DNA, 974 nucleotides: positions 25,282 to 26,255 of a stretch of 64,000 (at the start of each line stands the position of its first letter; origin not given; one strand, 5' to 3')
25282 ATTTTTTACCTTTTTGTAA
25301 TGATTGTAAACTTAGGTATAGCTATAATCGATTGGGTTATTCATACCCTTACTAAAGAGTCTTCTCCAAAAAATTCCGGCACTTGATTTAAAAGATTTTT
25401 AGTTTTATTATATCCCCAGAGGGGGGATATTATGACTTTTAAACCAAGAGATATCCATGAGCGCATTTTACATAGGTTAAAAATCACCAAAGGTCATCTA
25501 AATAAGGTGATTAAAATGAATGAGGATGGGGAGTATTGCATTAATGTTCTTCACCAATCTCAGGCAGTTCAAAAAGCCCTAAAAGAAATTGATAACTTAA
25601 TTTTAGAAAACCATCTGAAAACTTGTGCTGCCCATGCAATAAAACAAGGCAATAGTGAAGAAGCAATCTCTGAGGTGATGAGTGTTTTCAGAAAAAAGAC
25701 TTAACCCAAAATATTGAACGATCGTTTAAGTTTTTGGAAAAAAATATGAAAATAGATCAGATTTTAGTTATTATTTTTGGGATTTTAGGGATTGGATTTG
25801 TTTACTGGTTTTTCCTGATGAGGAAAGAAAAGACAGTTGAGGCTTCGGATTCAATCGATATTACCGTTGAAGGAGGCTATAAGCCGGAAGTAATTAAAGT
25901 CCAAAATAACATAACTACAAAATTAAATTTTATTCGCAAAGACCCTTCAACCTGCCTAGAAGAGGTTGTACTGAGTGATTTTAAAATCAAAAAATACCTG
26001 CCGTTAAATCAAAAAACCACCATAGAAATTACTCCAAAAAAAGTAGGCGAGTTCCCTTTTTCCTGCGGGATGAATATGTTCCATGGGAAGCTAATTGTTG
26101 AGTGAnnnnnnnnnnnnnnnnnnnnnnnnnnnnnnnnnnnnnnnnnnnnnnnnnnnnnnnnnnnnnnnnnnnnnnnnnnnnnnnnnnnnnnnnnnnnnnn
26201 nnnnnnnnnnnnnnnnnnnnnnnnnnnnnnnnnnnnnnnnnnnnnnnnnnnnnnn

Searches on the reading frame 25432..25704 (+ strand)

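Call 51: search_protein_families(library=pfam, proteins=[window:25432-25704:+], max_evalue=0.00001)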
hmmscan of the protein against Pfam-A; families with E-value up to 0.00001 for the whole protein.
window:25432-25704:+ (90 aa): 1 family
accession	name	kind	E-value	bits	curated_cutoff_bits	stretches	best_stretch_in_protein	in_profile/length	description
PF02583.22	Trns_repr_metal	-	6.3e-22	78.2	22.8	1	9-88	2-78/78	Metal-sensitive transcriptional repressor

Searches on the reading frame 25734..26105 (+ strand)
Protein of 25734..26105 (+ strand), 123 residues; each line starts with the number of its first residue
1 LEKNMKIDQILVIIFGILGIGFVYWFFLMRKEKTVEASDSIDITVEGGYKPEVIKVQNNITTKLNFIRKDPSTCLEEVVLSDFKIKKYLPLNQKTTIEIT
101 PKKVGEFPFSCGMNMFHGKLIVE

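Call 51: search_protein_families(library=pfam, proteins=[window:25734-26105:+], max_evalue=0.00001)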
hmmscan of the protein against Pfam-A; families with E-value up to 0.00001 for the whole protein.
window:25734-26105:+ (123 aa): 1 family
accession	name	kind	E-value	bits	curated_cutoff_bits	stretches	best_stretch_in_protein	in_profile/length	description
PF13473.12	Cupredoxin_1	-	2e-24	86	27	1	20-122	2-104/104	Cupredoxin-like domain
